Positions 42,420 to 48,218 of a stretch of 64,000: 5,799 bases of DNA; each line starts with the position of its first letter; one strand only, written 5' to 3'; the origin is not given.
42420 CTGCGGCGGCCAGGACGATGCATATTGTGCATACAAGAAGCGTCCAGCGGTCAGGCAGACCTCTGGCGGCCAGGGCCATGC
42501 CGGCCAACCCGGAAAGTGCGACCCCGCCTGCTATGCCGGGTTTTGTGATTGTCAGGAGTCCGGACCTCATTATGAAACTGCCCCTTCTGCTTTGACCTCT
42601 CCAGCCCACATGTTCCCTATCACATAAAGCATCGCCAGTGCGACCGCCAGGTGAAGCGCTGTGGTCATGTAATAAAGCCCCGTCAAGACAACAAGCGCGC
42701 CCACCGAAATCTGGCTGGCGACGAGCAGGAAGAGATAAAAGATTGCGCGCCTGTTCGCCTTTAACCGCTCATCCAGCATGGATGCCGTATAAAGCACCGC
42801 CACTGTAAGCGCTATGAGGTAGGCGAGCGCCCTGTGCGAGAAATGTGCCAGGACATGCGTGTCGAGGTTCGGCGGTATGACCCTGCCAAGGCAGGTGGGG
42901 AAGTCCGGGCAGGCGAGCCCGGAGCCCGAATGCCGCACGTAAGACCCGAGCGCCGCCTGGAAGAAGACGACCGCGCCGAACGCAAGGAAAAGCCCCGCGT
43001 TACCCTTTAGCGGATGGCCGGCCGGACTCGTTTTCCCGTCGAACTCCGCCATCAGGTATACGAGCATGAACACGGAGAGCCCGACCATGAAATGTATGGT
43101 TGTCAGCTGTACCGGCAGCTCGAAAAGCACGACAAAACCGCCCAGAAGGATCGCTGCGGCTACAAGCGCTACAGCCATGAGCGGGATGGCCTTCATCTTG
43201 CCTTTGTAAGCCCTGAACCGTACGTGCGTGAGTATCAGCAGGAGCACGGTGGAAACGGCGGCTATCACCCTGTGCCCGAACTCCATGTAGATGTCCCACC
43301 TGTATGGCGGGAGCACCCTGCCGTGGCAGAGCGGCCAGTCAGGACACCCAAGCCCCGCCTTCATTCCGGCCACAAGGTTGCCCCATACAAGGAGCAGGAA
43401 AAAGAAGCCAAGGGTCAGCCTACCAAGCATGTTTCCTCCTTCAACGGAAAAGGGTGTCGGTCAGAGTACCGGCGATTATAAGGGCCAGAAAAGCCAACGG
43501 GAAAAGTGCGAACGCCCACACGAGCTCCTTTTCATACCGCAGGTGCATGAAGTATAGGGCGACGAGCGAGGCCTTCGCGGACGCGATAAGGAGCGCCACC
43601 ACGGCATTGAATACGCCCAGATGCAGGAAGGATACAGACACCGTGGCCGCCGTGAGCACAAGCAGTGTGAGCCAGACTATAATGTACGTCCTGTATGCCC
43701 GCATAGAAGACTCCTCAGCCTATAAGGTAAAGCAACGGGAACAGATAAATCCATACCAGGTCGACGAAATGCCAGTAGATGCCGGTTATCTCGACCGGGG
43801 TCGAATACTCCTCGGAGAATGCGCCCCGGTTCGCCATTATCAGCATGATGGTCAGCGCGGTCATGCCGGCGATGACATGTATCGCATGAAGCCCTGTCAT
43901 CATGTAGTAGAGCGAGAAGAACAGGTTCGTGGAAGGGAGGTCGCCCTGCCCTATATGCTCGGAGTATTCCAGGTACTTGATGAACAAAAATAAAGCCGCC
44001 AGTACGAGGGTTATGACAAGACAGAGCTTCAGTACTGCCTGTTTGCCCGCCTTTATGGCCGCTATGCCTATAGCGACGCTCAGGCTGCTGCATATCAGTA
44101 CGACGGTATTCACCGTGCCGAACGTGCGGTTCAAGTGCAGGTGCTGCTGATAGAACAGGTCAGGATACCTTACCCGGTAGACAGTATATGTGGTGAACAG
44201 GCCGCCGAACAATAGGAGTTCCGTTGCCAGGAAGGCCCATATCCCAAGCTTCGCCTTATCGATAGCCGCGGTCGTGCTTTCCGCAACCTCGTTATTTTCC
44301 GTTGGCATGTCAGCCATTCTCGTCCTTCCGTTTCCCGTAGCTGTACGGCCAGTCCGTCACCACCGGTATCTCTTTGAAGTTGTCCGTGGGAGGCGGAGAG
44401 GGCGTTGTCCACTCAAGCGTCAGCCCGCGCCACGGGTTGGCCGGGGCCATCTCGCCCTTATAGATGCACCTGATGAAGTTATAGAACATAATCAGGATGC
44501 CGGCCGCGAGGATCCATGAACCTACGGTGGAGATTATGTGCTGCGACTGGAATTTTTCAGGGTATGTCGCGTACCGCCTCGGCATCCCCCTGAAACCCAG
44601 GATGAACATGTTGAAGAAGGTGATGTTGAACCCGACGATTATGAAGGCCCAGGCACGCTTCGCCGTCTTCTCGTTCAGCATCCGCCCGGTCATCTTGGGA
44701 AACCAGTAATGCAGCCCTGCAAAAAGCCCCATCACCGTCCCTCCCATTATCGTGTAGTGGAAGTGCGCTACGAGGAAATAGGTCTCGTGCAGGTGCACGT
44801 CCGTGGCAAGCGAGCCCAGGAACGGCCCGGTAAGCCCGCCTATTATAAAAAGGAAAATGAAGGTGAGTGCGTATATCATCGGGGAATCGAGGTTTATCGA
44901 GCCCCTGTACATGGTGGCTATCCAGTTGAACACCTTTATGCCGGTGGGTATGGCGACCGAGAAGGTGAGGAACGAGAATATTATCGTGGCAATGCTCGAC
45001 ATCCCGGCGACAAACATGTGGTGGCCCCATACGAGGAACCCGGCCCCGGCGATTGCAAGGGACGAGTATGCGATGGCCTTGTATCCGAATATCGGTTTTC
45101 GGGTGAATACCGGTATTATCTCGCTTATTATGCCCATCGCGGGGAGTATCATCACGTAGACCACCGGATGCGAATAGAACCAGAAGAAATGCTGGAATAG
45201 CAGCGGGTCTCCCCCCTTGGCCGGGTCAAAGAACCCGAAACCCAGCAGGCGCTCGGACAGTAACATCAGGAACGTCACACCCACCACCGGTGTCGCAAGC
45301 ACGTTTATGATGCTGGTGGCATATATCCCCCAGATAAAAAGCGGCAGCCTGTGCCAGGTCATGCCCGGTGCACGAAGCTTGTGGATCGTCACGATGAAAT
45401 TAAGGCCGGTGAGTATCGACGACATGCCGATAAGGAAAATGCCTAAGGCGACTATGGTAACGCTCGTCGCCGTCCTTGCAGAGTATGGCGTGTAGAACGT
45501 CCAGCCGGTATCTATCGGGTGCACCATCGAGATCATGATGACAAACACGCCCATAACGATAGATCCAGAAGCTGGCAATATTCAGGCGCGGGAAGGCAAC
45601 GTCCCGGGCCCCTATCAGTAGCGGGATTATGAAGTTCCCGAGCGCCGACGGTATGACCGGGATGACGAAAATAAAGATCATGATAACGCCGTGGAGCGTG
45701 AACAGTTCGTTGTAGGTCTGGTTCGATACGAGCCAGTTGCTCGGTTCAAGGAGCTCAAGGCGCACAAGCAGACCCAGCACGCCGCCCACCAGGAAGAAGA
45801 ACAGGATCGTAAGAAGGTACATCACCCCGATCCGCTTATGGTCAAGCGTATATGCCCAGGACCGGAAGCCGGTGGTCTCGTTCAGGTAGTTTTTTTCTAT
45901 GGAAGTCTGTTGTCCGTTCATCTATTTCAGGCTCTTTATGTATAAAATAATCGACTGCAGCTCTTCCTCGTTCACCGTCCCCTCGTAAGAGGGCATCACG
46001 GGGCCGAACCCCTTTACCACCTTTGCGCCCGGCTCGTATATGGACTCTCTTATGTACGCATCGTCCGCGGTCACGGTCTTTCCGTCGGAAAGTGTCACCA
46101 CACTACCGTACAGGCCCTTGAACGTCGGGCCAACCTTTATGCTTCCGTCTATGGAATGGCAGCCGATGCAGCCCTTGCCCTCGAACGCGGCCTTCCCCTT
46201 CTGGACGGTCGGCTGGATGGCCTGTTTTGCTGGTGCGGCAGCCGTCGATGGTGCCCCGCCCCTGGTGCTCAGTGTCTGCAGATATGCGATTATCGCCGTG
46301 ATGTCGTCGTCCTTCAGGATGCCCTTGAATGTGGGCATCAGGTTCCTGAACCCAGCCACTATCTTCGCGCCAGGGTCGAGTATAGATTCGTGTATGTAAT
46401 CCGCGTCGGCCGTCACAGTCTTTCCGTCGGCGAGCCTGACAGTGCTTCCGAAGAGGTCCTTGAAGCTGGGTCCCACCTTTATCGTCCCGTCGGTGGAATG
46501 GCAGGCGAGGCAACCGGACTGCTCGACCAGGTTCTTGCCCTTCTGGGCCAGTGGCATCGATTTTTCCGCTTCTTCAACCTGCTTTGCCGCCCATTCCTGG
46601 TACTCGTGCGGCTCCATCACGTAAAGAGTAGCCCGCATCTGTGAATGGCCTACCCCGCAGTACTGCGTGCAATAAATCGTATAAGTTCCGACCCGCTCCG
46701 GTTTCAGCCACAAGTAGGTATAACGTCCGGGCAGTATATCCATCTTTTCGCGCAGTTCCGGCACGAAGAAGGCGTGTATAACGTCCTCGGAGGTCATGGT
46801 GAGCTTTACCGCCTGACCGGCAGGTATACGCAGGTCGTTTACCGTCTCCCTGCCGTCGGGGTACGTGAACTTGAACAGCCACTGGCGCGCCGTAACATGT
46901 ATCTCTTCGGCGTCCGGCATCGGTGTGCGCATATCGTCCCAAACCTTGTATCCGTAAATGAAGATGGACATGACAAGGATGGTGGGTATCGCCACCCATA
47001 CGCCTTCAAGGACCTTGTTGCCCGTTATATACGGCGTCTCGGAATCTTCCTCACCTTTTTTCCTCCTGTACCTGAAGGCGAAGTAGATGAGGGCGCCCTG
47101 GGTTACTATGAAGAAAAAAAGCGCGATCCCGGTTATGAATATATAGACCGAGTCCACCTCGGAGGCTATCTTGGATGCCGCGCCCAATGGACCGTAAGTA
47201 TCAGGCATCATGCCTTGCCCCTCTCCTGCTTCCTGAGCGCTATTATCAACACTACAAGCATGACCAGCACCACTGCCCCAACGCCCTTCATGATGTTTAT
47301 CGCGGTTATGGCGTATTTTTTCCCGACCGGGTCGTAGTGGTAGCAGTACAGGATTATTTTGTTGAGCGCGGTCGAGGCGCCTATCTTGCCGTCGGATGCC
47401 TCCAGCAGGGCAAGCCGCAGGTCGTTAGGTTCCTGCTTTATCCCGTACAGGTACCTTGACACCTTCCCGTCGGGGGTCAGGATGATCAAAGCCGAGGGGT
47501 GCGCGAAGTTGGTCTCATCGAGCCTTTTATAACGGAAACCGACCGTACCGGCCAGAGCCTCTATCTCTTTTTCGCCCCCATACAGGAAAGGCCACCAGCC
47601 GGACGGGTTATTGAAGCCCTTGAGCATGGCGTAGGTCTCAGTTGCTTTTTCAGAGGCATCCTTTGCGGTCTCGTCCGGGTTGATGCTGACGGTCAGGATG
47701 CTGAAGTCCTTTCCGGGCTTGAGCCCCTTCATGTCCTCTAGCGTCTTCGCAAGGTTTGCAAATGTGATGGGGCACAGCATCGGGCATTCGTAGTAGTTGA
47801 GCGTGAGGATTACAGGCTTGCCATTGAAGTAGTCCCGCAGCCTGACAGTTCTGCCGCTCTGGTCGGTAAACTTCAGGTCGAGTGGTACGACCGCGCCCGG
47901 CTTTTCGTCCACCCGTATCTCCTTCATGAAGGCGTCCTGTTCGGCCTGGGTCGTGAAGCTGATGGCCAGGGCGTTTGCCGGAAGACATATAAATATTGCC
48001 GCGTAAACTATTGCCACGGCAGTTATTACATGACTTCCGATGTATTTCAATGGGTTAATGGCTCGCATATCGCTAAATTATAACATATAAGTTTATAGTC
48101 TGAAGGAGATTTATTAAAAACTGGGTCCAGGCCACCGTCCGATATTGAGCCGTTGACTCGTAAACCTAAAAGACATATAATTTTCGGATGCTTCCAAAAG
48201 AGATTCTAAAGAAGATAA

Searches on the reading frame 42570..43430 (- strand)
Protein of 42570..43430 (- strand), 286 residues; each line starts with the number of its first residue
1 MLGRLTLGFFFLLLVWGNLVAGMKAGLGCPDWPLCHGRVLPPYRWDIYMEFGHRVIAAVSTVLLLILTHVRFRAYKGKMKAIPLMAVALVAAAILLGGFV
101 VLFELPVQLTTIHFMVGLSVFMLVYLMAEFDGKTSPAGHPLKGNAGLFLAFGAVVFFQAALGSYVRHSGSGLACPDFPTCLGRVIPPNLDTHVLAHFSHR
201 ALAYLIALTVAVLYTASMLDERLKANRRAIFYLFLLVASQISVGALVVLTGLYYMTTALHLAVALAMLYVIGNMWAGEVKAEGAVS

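Call 16: search_protein_families(library=pfam, proteins=[window:42570-43430:-], max_evalue=0.00001)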
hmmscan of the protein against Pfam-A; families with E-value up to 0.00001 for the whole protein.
window:42570-43430:- (286 aa): 1 family
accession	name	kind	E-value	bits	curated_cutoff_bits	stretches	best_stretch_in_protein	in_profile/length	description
PF02628.20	COX15-CtaA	-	9.6e-31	107.4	29.9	2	48-270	76-320/322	Cytochrome oxidase assembly protein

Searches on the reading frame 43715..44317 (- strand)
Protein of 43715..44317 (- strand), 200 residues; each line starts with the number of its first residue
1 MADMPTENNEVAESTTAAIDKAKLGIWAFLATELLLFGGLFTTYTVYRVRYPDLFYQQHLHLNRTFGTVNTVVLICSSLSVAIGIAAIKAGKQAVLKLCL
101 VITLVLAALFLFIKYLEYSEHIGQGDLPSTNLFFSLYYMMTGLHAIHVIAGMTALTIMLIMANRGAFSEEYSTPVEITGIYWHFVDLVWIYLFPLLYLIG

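Call 16: search_protein_families(library=pfam, proteins=[window:43715-44317:-], max_evalue=0.00001)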
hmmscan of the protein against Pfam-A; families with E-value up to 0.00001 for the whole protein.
window:43715-44317:- (200 aa): 1 family
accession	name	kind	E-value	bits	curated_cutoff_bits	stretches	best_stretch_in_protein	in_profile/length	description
PF00510.24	COX3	-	5.5e-22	79.3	23.8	1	3-198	57-255/258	Cytochrome c oxidase subunit III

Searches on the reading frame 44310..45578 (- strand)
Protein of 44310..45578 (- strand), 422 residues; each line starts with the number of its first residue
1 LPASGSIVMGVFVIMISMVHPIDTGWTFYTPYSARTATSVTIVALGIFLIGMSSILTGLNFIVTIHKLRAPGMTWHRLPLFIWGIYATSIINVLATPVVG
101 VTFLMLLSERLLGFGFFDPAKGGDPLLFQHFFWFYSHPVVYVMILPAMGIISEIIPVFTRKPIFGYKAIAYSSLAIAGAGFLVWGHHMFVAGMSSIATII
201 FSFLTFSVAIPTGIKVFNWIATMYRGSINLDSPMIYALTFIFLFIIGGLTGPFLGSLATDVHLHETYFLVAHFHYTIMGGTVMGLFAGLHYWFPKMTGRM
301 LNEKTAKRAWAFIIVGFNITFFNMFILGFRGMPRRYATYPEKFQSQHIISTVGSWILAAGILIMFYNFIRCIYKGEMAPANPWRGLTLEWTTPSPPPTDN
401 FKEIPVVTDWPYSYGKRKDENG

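Call 16: search_protein_families(library=pfam, proteins=[window:44310-45578:-], max_evalue=0.00001)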
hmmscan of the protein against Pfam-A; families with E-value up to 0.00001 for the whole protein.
window:44310-45578:- (422 aa): 1 family
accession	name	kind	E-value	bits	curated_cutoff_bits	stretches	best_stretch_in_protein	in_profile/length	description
PF00115.25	COX1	-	1.7e-122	409.9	34.8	1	7-356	89-436/436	Cytochrome C and Quinol oxidase polypeptide I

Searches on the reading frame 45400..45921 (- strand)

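Call 16: search_protein_families(library=pfam, proteins=[window:45400-45921:-], max_evalue=0.00001)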
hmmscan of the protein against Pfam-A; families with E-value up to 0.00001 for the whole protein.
window:45400-45921:- (173 aa): 1 family
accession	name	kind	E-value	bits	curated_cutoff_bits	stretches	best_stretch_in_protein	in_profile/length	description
PF00115.25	COX1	-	2.8e-29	102.7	34.8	1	30-124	1-92/436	Cytochrome C and Quinol oxidase polypeptide I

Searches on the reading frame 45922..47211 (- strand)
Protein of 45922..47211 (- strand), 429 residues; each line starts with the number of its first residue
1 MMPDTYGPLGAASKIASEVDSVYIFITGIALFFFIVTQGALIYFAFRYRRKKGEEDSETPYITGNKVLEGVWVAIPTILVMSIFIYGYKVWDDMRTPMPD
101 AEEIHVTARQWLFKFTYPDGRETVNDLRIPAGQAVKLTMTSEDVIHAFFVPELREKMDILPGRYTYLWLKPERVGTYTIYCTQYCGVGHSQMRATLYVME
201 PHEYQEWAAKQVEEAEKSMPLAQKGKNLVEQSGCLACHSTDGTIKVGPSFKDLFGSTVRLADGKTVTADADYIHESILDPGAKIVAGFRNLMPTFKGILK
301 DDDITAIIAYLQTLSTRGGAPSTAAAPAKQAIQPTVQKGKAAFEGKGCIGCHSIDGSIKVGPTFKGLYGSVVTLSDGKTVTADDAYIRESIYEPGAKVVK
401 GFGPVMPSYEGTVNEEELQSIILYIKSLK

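Call 16: search_protein_families(library=pfam, proteins=[window:45922-47211:-], max_evalue=0.00001)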
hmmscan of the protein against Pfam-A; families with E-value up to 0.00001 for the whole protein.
window:45922-47211:- (429 aa): 5 families
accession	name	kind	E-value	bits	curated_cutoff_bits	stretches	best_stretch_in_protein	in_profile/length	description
PF00034.26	Cytochrom_C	-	4.4e-20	73.2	21.3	2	222-315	1-90/90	Cytochrome c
PF00116.26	COX2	-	2.2e-14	53.8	22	1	123-193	44-114/120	Cytochrome C oxidase subunit II, periplasmic domain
PF13442.11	Cytochrome_CBB3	-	2.5e-13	50.6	27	1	222-311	3-68/68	Cytochrome C oxidase, cbb3-type, subunit III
PF13473.12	Cupredoxin_1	-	1.6e-06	28.5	27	1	112-182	22-93/104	Cupredoxin-like domain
PF02790.20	COX2_TM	-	1.7e-06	28.5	22.8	1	11-89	11-87/88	Cytochrome C oxidase subunit II, transmembrane domain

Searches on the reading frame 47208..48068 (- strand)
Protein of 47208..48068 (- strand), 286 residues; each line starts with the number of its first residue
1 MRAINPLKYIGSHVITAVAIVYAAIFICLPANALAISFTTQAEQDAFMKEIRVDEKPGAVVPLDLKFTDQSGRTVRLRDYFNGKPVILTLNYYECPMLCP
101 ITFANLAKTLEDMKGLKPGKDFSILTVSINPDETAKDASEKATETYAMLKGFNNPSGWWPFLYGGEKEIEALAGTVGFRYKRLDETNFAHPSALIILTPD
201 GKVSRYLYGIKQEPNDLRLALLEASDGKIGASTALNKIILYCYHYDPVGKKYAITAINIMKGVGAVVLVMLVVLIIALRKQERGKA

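Call 16: search_protein_families(library=pfam, proteins=[window:47208-48068:-], max_evalue=0.00001)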
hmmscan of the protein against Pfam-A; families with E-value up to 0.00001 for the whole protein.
window:47208-48068:- (286 aa): 2 families
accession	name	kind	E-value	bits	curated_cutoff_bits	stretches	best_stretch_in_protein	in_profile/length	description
PF02630.20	SCO1-SenC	-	1.5e-10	41.6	22.8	1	66-203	5-134/134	SCO1/SenC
PF00578.27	AhpC-TSA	-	9.3e-06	26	26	0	64-150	7-88/124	AhpC/TSA family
